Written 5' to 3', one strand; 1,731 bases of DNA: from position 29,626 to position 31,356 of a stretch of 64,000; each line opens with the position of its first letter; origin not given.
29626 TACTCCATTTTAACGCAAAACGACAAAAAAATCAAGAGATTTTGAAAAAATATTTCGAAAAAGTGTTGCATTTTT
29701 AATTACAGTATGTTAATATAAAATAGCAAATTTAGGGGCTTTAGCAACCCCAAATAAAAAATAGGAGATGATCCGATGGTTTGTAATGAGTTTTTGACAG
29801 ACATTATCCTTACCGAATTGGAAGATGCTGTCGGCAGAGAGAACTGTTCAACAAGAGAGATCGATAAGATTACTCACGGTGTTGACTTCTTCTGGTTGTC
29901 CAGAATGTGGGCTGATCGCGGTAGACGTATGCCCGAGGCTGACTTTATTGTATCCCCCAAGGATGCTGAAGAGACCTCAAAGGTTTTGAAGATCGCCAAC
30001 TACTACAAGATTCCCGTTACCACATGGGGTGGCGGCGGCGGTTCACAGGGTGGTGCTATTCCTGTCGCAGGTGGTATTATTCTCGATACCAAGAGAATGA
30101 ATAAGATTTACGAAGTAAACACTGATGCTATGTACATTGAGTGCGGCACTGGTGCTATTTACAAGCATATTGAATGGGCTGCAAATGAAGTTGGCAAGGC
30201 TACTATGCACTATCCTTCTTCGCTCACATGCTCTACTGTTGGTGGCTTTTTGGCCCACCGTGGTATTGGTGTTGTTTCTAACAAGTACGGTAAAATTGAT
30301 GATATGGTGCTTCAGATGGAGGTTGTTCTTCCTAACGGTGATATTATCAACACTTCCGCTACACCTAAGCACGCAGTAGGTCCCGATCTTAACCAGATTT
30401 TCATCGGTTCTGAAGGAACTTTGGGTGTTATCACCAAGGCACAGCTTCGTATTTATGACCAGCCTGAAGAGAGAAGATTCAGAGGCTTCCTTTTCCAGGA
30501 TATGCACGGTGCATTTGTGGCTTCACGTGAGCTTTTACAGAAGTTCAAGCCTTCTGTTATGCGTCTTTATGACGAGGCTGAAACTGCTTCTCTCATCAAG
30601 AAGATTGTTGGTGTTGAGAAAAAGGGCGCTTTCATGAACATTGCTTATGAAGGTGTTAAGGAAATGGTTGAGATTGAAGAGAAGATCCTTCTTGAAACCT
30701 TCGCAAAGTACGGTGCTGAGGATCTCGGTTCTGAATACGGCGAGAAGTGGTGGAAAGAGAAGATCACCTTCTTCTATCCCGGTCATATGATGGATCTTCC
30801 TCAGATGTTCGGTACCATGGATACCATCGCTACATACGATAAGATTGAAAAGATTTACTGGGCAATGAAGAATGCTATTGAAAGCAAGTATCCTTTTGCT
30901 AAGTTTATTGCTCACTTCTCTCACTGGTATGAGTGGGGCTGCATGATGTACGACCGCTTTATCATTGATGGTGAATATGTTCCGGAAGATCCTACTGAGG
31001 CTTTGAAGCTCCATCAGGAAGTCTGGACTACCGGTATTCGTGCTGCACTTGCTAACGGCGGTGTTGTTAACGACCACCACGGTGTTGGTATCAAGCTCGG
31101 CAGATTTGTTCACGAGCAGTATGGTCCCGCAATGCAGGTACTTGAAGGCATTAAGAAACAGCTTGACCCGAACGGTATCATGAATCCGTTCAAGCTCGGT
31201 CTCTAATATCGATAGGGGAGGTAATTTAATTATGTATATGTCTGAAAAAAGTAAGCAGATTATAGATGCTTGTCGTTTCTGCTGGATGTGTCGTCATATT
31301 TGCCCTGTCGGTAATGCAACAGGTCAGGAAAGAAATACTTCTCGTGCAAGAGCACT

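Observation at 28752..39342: Transporter-less RpiR-linked carbohydrate locus that couples aldolase/kinase/isomerase genes to an FAD-oxidase / Fe-S / fused-ETF redox module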

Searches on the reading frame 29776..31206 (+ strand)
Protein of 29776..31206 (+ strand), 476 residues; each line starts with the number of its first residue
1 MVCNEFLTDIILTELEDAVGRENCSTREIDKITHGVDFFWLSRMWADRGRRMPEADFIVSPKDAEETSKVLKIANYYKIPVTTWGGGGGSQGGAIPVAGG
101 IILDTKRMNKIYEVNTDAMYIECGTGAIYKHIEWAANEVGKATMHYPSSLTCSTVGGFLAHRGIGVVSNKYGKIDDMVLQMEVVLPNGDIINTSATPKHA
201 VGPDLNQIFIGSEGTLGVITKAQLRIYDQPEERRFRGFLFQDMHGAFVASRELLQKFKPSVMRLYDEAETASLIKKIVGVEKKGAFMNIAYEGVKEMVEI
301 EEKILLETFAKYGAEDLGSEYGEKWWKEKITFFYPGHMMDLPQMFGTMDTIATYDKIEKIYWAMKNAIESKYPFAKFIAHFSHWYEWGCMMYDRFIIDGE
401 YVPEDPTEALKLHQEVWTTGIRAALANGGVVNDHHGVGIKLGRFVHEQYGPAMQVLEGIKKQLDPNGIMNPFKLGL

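Call 3: search_protein_families(library=pfam, proteins=[window:29776-31206:+])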
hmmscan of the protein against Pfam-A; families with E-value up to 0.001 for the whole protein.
window:29776-31206:+ (476 aa): 2 families
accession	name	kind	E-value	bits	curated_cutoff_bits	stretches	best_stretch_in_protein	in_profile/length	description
PF01565.28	FAD_binding_4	-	3.2e-33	114.8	26.4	1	56-194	2-139/139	FAD binding domain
PF02913.24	FAD-oxidase_C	-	4.2e-19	69.7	21.2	1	230-473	2-247/248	FAD linked oxidases, C-terminal domain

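Call 4: search_protein_families(library=ncbifam, proteins=[window:29776-31206:+])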
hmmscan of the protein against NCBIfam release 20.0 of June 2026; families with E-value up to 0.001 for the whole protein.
window:29776-31206:+ (476 aa): 11 families
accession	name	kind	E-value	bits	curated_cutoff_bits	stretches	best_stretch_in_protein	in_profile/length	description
TIGR00387.1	glcD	equivalog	1.6e-54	185.3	567.9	1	58-473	1-413/413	glycolate oxidase subunit GlcD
NF008408.0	PRK11230.1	equivalog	2.9e-27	95.3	897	1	57-473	58-470/499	glycolate oxidase subunit GlcD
NF049975.1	2HglutDHaseYdiJ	equivalog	1e-21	76.5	1350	2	58-199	55-198/1018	D-2-hydroxyglutarate dehydrogenase YdiJ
NF008439.0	PRK11282.1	equivalog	1.4e-11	43.9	284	1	71-233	15-177/358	glycolate oxidase subunit GlcE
NF041227.1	BagG_FevA2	exception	3.7e-11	42.3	850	1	56-241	47-220/455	bagremycin/ferroverdin biosynthesis FAD-dependent oxygenase BagG/FevA2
NF041226.1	BagK_FevA1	equivalog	1.7e-10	39.9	800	1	57-227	43-204/453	bagremycin/ferroverdin biosynthesis FAD-dependent oxygenase BagK/FevA1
NF053785.1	DcplphribOxDprE1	equivalog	7.3e-07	28.7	500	1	49-226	9-180/449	decaprenylphosphoryl-beta-D-ribose oxidase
TIGR01678.1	FAD_lactone_ox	subfamily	7.8e-07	28.3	396.8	1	58-226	18-178/438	sugar 1,4-lactone oxidase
TIGR01677.1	pln_FAD_oxido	subfamily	9.8e-06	24.3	383.1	1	54-226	43-211/560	FAD-dependent oxidoreductase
TIGR01679.1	bact_FAD_ox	subfamily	4.7e-05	22.5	292.25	1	49-227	6-173/419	FAD-linked oxidoreductase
NF010480.0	PRK13905.1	equivalog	0.0002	20.3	259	1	54-192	33-163/303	UDP-N-acetylmuramate dehydrogenase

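Call 11: search_solved_structures(query=window:29776-31206:+, max_evalue=0.00001)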
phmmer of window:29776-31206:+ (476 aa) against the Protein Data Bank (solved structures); distinct sequences matched with E-value up to 0.00001: 65 (the best 60 are shown).
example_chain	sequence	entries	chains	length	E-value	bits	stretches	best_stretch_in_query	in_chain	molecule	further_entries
2uuu_A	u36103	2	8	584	6.2e-38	133.8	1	49-474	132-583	ALKYLDIHYDROXYACETONEPHOSPHATE SYNTHASE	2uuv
4bby_A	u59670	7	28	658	1.6e-37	132.5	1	53-469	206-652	ALKYLDIHYDROXYACETONEPHOSPHATE SYNTHASE, PEROXISOMAL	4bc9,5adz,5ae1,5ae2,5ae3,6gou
4bca_A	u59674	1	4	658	5.1e-37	130.8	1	53-469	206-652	ALKYLDIHYDROXYACETONEPHOSPHATE SYNTHASE, PEROXISOMAL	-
4bc7_A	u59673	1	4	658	6.7e-37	130.4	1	53-267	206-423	ALKYLDIHYDROXYACETONEPHOSPHATE SYNTHASE, PEROXISOMAL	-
3pm9_A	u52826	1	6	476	4.7e-32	114.4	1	54-231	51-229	Putative oxidoreductase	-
8jdb_A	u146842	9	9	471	4.3e-31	111.2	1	51-473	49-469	Probable D-lactate dehydrogenase, mitochondrial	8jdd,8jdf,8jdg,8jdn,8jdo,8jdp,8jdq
8jdc_A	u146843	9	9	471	4.3e-31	111.2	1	51-259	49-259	Probable D-lactate dehydrogenase, mitochondrial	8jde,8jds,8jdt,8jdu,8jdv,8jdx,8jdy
7qh2_C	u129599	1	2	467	3.4e-28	101.7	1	57-317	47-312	Lactate dehydrogenase (NAD(+),ferredoxin) subunit LctD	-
9qgz_A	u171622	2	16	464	2.4e-26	95.6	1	57-474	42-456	Glycolate oxidase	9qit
6lpn_A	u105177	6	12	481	5.3e-26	94.5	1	57-229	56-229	D-2-hydroxyglutarate dehydrogenase, mitochondrial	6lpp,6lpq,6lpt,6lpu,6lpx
6v42_A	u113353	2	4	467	3.5e-19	72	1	35-225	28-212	FAD/FMN-containing dehydrogenase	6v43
8s7t_A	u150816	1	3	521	3.5e-17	65.4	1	50-240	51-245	Oxidoreductase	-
8s7r_A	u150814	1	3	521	3.6e-17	65.3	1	50-240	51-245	Oxidoreductase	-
8s7s_A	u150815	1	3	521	5.6e-17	64.7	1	50-240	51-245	Oxidoreductase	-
8s7p_A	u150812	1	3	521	6.5e-17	64.5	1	50-240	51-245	Oxidoreductase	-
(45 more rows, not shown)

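Call 13: find_homologous_proteins(query=window:29776-31206:+, max_evalue=1e-20)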
Query window:29776-31206:+ (476 aa): 5196 proteins with E <= 1e-20 among 8000 candidates; the best 120 are listed.
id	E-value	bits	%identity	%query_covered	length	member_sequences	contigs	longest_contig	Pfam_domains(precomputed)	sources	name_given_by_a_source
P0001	0.0e+0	1018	91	99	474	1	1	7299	PF01565.29,PF02913.25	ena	-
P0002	0.0e+0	1016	91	99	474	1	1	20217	PF01565.29,PF02913.25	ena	-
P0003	0.0e+0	1016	90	99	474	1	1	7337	PF01565.29,PF02913.25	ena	-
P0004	0.0e+0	1015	90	99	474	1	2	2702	PF01565.29,PF02913.25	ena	-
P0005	0.0e+0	1015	90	99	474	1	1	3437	PF01565.29,PF02913.25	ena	-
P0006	0.0e+0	1014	90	99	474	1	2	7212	PF01565.29,PF02913.25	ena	-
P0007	0.0e+0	1013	90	99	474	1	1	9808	PF01565.29,PF02913.25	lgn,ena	-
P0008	4.4e-297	1003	88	100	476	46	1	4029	PF01565.29,PF02913.25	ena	-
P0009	2.7e-296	1001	88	99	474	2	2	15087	PF01565.29,PF02913.25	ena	-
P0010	3.2e-294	994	88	99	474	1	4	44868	PF01565.29,PF02913.25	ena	-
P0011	2.6e-293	991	89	99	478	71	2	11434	PF01565.29,PF02913.25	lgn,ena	-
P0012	1.3e-292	989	87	99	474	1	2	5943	PF01565.29,PF02913.25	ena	-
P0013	2.0e-292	988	88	99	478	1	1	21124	PF01565.29,PF02913.25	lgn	-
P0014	8.9e-292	986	87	99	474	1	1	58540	PF01565.29,PF02913.25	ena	-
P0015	2.5e-291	984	88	99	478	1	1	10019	PF01565.29,PF02913.25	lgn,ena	-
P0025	9.6e-289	976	86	100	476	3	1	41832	PF01565.29,PF02913.25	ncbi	-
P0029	6.3e-288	973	86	99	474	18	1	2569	PF01565.29,PF02913.25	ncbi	-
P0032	3.8e-286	967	86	99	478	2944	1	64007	PF01565.29,PF02913.25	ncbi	-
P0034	1.2e-284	962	86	99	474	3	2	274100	PF01565.29,PF02913.25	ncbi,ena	-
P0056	3.9e-277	938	83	99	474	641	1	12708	PF01565.29,PF02913.25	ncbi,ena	-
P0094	3.1e-273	925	82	99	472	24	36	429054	PF01565.29,PF02913.25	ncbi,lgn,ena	-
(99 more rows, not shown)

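Call 14: find_encoding_contigs(protein=P0094, flank=10000, max_places=4)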
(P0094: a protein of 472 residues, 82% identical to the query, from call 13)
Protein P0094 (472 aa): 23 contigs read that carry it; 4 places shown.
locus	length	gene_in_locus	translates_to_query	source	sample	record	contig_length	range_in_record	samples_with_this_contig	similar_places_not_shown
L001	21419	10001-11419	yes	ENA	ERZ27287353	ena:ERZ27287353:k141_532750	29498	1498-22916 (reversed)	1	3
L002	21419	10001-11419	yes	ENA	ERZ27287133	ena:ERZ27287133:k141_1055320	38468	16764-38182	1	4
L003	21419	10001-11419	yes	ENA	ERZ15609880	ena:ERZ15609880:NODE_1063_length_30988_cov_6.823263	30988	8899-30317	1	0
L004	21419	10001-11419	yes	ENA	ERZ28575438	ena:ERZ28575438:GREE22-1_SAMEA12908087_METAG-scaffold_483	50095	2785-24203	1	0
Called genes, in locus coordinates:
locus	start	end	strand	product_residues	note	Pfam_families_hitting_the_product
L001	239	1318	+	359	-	-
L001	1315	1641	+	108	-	PF07883:Cupin_2 (weak)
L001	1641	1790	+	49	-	-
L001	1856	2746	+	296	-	-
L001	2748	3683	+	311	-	-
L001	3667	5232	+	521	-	PF18952:DUF5696, PF19773:DUF6259, PF12905:Glyco_hydro_101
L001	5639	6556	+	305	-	PF02729:OTCace_N, PF00185:OTCace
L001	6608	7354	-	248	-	PF03372:Exo_endo_phos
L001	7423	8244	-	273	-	PF01418:HTH_6, PF13580:SIS_2 (faint), PF01380:SIS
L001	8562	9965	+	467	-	-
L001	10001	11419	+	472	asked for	PF01565:FAD_binding_4, PF02913:FAD-oxidase_C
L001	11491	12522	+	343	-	PF13183:Fer4_8 (weak)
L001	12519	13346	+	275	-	PF01116:F_bP_aldolase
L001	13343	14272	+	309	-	PF00294:PfkB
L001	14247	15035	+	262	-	PF04962:KduI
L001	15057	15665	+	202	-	PF16161:DUF4867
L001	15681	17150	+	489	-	PF00370:FGGY_N, PF02782:FGGY_C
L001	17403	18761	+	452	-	PF01012:ETF, PF00766:ETF_alpha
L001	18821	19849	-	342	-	PF01757:Acyl_transf_3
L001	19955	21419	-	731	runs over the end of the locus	PF00239:Resolvase, PF07508:Recombinase, PF13408:Zn_ribbon_recom, PF15714:SpoVT_C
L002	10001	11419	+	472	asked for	PF01565:FAD_binding_4, PF02913:FAD-oxidase_C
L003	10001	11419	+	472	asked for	PF01565:FAD_binding_4, PF02913:FAD-oxidase_C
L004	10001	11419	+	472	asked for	PF01565:FAD_binding_4, PF02913:FAD-oxidase_C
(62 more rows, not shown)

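Call 15: find_encoding_contigs(protein=P0032, flank=10000, max_places=3)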
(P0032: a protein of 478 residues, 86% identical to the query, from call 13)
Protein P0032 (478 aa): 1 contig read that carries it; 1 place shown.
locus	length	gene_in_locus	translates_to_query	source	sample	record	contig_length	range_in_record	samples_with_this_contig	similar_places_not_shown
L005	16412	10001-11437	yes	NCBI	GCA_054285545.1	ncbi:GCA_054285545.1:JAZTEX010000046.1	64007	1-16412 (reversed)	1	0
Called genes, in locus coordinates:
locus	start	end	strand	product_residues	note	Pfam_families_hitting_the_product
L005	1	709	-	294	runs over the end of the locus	PF00892:EamA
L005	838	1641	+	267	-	PF00149:Metallophos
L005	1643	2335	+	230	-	PF02811:PHP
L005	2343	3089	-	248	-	PF00165:HTH_AraC, PF12833:HTH_18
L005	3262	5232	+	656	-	-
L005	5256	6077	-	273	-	PF02311:AraC_binding (weak), PF07883:Cupin_2, PF12833:HTH_18, PF00165:HTH_AraC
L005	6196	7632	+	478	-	-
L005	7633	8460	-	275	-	PF12833:HTH_18, PF00165:HTH_AraC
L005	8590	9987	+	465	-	-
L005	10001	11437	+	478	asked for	PF01565:FAD_binding_4, PF02913:FAD-oxidase_C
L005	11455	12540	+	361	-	-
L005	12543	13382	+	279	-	PF01116:F_bP_aldolase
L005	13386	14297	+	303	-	PF00294:PfkB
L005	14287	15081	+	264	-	PF04962:KduI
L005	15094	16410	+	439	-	?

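Call 16: search_protein_families(library=pfam, proteins=[L001:8562-9965:+, L005:8590-9987:+, L005:6196-7632:+, L005:3262-5232:+, L005:15094-16410:+], max_evalue=1)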
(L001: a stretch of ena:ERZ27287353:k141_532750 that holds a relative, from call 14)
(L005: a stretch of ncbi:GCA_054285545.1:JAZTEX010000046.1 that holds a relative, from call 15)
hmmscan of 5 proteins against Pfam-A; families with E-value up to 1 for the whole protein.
L001:8562-9965:+ (467 aa): 2 families
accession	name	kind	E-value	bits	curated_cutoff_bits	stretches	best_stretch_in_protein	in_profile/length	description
PF02952.23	Fucose_iso_C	-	0.0078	16.3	29.3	1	379-456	47-134/143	L-fucose isomerase, C-terminal domain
PF04129.18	Vps52_CC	-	0.12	12.5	26.5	1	213-267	88-142/173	Vps52/Sac2 family, coiled-coil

L005:8590-9987:+ (465 aa): 1 family
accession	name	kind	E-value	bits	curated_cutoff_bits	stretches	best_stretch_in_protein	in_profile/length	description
PF02952.23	Fucose_iso_C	-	0.11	12.5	29.3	1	381-457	49-135/143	L-fucose isomerase, C-terminal domain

L005:6196-7632:+ (478 aa): 2 families
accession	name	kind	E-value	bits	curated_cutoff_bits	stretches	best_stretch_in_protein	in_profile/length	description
PF03648.19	Glyco_hydro_67N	-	0.00082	20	24.3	1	50-114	55-117/120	Glycosyl hydrolase family 67 N-terminus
PF03170.19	BcsB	-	0.05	12.4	21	1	52-110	202-255/606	Bacterial cellulose synthase subunit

L005:3262-5232:+ (656 aa): 4 families
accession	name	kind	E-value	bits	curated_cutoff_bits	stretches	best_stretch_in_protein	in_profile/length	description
PF15467.11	SGIII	-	0.018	14.8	27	1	446-503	257-314/449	Secretogranin-3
PF18951.5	DUF5695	-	0.048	12.1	25.2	0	79-147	92-161/857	Family of unknown function (DUF5695)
PF11161.13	DUF2944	-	0.29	11.4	32.2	1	380-420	52-92/185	Protein of unknown function (DUF2946)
PF02334.22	RTP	-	0.78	10.7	26.7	0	421-464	11-54/113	Replication terminator protein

L005:15094-16410:+ (439 aa): 4 families
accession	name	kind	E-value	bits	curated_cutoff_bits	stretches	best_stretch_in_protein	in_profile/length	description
PF00370.27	FGGY_N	-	1.6e-55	188.8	28.8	1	3-243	1-244/245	FGGY family of carbohydrate kinases, N-terminal domain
PF02782.22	FGGY_C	-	2.6e-28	99.6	27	1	280-435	31-197/198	FGGY family of carbohydrate kinases, C-terminal domain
PF01869.26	BcrAD_BadFG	-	0.0081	16.2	31.5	1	5-61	1-58/271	BadF/BadG/BcrA/BcrD ATPase family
PF08240.17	ADH_N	-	0.18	12.5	23.5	1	200-239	30-72/104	Alcohol dehydrogenase GroES-like domain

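Call 18: find_related_loci(query=window:29776-31206:+, collection=genome_contigs, flank=10000)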
Query window:29776-31206:+ (476 aa) in genome_contigs; peptide patterns used: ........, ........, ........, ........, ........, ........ (x = any residue, [..] = any of these).
599 stretches matched a pattern (row limit reached: there are more); 562 encode a relative of the query (tblastn E <= 1e-3); the best 80 are kept; 80 distinct loci.
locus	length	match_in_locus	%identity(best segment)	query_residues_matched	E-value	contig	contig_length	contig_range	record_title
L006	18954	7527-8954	90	1-476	0e+0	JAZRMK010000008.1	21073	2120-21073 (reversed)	MAG: Acutalibacteraceae bacterium isolate T1900045425_YK20190116.MAGScoT_cleanbin_000009 SGB_7064_k141_1978638, whole ge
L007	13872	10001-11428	90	1-476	0e+0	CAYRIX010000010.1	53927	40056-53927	MAG TPA_asm: uncultured Eubacteriales bacterium isolate SRP315200_co1_143 genome assembly, contig: NODE_570_length_53927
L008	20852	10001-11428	90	1-476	0e+0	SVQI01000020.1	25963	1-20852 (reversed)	MAG: Oscillospiraceae bacterium isolate SIG613 NODE_3296_length_25963_cov_10.203005, whole genome shotgun sequence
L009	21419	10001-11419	90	4-476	0e+0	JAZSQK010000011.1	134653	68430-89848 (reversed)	MAG: Acutalibacteraceae bacterium isolate T1900044543_TS20190009.MAGScoT_cleanbin_000007 SGB_91_k141_1184824, whole geno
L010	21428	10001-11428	89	1-476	0e+0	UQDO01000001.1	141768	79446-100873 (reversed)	uncultured Ruminococcaceae bacterium isolate UMGS172 genome assembly, contig: NODE_68_length_141768_cov_44.922216, whole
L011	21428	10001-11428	89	1-476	0e+0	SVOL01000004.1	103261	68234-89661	MAG: Oscillospiraceae bacterium isolate SIG564 NODE_977_length_103261_cov_2.868928, whole genome shotgun sequence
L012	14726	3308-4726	89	4-476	0e+0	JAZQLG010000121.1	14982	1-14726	MAG: Faecousia sp. isolate T1900044610_TS20190076.MAGScoT_cleanbin_000054 SGB_797_k141_1155272, whole genome shotgun seq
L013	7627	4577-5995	89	4-476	0e+0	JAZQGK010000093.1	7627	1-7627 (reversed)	MAG: Candidatus Scatosoma sp. isolate T1900044630_TS20190096.MAGScoT_cleanbin_000047 SGB_1027_k141_808214, whole genome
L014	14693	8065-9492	89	1-476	0e+0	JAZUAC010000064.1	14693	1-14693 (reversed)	MAG: Acutalibacteraceae bacterium isolate T1900045322_YK20190011.MAGScoT_cleanbin_000069 SGB_6374_k141_5482161, whole ge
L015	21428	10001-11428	88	1-476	0e+0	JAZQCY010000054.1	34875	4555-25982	MAG: Acutalibacteraceae bacterium isolate T1900044637_TS20190103.MAGScoT_cleanbin_000031 SGB_1183_k141_1817808, whole ge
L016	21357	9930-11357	88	1-476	0e+0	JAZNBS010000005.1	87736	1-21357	MAG: Acutalibacteraceae bacterium isolate T1900044741_TS20190207.MAGScoT_cleanbin_000005 SGB_2064_k141_1064862, whole ge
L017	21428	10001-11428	88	1-476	0e+0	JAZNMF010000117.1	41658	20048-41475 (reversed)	MAG: Acetatifactor sp. isolate T1900044664_TS20190130.MAGScoT_cleanbin_000012 SGB_1541_k141_687566, whole genome shotgun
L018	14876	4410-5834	87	2-476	0e+0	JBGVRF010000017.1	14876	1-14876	MAG: Candidatus Scatosoma sp. isolate fecal_MAG_147 fecal_MAG_147_contig_0017, whole genome shotgun sequence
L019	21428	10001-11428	88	1-476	0e+0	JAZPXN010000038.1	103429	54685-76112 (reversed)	MAG: Eubacteriales bacterium isolate T1900044652_TS20190118.MAGScoT_cleanbin_000004 SGB_1430_k141_687406, whole genome s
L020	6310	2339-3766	88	1-476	0e+0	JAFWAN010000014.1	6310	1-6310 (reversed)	MAG: Clostridia bacterium isolate RGIG5563 Sheep_Colon.Co__c513947, whole genome shotgun sequence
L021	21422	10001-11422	88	3-476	0e+0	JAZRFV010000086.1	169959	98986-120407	MAG: Candidatus Scatosoma sp. isolate T1900045494_YK20190188.MAGScoT_cleanbin_000025 SGB_7408_k141_1792410, whole genome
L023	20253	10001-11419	88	4-476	0e+0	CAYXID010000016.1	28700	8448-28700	MAG TPA_asm: uncultured Ruminococcus sp. isolate SRP315200_co1_791 genome assembly, contig: NODE_2477_length_28700_cov_8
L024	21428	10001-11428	88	2-476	0e+0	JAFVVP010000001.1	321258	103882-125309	MAG: Clostridia bacterium isolate RGIG5435 Sheep_Colon-4__c28, whole genome shotgun sequence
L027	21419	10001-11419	89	4-476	0e+0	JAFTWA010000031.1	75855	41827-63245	MAG: Tyzzerella sp. isolate RGIG4201 Roe_deer_Colon-3__c4984, whole genome shotgun sequence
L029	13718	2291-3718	87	1-476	0e+0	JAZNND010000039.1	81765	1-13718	MAG: Eubacteriales bacterium isolate T1900044659_TS20190125.MAGScoT_cleanbin_000006 SGB_1497_k141_2052454, whole genome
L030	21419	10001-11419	87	4-476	0e+0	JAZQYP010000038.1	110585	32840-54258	MAG: Eubacteriales bacterium isolate T1900045160_TC20190154.MAGScoT_cleanbin_000005 SGB_5038_k141_445854, whole genome s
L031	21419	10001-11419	88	4-476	0e+0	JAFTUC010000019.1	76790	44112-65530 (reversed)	MAG: Clostridia bacterium isolate RGIG4151 Roe_deer_Colon-1__c1561, whole genome shotgun sequence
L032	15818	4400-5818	88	4-476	0e+0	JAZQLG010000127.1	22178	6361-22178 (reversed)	MAG: Faecousia sp. isolate T1900044610_TS20190076.MAGScoT_cleanbin_000054 SGB_797_k141_2275142, whole genome shotgun seq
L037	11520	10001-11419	87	4-476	0e+0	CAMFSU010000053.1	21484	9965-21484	MAG: uncultured Clostridia bacterium isolate SRR12203191_bin.7_metaWRAP_v1.3_MAG genome assembly, contig: ERZ10551834.57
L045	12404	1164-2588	87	2-476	0e+0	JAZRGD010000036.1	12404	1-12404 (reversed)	MAG: Eubacteriales bacterium isolate T1900045493_YK20190187.MAGScoT_cleanbin_000007 SGB_7392_k141_2765266, whole genome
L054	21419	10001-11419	88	4-476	0e+0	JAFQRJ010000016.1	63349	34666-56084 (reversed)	MAG: Tyzzerella sp. isolate RGIG2081 Goat_Colon-2__c370280, whole genome shotgun sequence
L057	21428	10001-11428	87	1-476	0e+0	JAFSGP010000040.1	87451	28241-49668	MAG: Clostridia bacterium isolate RGIG3124 Goat_Rectum-6__c828181, whole genome shotgun sequence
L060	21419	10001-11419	87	4-476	0e+0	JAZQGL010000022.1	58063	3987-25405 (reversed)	MAG: Faecousia sp. isolate T1900044630_TS20190096.MAGScoT_cleanbin_000034 SGB_1026_k141_666355, whole genome shotgun seq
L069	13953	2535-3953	87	4-476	0e+0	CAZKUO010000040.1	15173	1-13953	MAG TPA_asm: uncultured Ruminococcus sp. isolate SRP313737_co1_371 genome assembly, contig: NODE_6003_length_15173_cov_8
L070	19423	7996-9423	86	1-476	0e+0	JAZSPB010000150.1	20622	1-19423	MAG: Eubacteriales bacterium isolate T1900044547_TS20190013.MAGScoT_cleanbin_000026 SGB_153_k141_711706, whole genome sh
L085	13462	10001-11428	86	1-476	0e+0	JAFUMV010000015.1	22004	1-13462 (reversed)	MAG: Lachnospiraceae bacterium isolate RGIG4638 Roe_deer_Rectum-4__c54945, whole genome shotgun sequence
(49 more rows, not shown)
